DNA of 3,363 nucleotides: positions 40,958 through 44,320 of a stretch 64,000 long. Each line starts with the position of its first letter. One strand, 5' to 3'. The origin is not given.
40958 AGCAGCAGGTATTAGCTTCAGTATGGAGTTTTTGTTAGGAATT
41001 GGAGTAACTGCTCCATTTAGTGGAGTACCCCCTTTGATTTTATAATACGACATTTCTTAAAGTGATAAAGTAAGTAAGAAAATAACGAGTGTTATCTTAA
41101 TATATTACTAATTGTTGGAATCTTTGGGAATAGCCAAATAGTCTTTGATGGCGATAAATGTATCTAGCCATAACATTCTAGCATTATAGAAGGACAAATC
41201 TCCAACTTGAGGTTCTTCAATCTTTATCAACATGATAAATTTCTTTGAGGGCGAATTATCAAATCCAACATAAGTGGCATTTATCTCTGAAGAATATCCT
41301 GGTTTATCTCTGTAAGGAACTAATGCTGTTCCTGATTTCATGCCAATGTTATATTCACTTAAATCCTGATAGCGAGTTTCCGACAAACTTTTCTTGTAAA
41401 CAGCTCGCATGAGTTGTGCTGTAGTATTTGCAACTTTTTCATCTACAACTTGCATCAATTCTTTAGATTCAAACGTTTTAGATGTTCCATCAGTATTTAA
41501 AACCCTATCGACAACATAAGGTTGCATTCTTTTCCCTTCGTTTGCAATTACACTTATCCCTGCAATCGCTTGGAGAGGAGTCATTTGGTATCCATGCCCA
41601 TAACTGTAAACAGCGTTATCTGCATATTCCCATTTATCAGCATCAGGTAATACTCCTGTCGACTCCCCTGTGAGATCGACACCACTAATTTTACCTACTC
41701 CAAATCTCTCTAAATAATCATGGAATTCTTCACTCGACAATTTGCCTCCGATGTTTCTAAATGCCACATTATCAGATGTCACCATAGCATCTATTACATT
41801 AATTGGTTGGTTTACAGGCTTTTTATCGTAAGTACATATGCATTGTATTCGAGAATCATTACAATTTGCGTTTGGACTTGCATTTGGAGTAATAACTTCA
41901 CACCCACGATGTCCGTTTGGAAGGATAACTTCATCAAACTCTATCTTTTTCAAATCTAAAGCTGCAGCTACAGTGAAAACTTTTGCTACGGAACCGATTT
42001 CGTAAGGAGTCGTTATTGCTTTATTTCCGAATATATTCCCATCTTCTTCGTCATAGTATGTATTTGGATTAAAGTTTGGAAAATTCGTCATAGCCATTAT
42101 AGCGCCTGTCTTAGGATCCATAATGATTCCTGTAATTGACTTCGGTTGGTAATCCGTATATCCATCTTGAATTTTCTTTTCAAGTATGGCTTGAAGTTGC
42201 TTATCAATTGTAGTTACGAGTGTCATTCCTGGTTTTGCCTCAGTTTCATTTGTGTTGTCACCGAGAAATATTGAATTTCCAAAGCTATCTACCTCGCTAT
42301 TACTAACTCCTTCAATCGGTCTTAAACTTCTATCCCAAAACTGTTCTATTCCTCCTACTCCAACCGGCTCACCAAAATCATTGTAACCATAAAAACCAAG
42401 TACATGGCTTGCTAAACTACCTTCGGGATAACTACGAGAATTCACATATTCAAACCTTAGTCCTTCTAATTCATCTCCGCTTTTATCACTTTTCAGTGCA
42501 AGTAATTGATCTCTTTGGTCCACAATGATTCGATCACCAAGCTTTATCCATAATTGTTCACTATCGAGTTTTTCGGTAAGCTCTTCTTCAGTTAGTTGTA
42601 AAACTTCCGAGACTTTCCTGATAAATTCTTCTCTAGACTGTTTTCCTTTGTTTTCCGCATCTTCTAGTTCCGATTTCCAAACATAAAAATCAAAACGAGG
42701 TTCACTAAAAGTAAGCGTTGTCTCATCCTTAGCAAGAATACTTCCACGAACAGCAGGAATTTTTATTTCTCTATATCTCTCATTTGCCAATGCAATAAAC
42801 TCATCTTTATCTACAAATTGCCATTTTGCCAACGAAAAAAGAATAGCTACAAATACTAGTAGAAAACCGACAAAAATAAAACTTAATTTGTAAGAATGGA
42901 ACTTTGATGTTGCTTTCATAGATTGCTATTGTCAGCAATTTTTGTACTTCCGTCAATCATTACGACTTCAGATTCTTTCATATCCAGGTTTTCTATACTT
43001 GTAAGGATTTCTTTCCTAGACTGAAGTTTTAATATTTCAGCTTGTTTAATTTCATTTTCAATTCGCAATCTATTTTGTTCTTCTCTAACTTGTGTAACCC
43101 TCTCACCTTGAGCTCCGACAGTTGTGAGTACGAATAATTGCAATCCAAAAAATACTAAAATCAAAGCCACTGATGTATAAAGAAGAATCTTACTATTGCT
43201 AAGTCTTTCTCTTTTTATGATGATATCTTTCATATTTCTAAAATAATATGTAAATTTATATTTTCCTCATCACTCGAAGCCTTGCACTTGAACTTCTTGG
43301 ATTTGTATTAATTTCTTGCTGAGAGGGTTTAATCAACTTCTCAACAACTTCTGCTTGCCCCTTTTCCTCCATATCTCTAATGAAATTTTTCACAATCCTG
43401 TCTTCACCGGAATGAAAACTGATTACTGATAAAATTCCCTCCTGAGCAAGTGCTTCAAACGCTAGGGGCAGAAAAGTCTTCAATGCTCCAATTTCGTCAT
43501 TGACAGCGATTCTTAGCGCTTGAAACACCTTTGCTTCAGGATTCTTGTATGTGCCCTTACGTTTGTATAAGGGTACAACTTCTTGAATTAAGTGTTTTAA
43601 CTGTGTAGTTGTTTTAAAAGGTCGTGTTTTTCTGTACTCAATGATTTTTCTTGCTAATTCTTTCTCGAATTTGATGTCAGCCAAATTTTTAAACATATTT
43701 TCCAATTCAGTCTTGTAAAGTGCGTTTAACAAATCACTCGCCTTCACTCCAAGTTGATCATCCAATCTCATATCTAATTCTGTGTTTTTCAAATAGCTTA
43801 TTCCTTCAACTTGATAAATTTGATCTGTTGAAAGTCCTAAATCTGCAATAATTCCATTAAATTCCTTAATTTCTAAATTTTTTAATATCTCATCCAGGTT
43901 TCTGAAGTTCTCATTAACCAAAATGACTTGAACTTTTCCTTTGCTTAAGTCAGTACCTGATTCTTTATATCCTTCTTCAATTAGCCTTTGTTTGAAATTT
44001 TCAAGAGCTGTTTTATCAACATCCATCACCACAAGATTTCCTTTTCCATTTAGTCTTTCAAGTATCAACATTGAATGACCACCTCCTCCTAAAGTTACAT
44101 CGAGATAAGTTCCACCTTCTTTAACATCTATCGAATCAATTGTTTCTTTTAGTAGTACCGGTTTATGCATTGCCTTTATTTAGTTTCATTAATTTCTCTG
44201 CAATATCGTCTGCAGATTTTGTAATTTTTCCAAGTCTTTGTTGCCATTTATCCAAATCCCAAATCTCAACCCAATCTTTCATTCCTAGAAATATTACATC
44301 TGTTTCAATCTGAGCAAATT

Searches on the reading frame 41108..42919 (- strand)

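Call 10: search_protein_families(library=pfam, proteins=[window:41108-42919:-], max_evalue=0.001)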
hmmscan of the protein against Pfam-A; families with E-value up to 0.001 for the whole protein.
window:41108-42919:- (603 aa): 2 families
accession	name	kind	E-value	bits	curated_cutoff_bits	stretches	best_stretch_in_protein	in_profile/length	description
PF00905.27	Transpeptidase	-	4.7e-50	170.9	22.1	1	264-571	3-282/299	Penicillin binding protein transpeptidase domain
PF03717.20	PBP_dimer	-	5.8e-17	63.1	24.4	1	53-216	1-175/180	Penicillin-binding Protein dimerisation domain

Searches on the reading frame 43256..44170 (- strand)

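Call 10: search_protein_families(library=pfam, proteins=[window:43256-44170:-], max_evalue=0.001)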
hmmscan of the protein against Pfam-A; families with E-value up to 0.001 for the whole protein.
window:43256-44170:- (304 aa): 2 families
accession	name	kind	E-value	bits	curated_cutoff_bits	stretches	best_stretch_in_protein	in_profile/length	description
PF01795.25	Methyltransf_5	-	4.8e-84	282.9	27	1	2-304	4-309/309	MraW methylase family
PF01209.24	Ubie_methyltran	-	0.00028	20.7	20.1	1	9-70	38-99/233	ubiE/COQ5 methyltransferase family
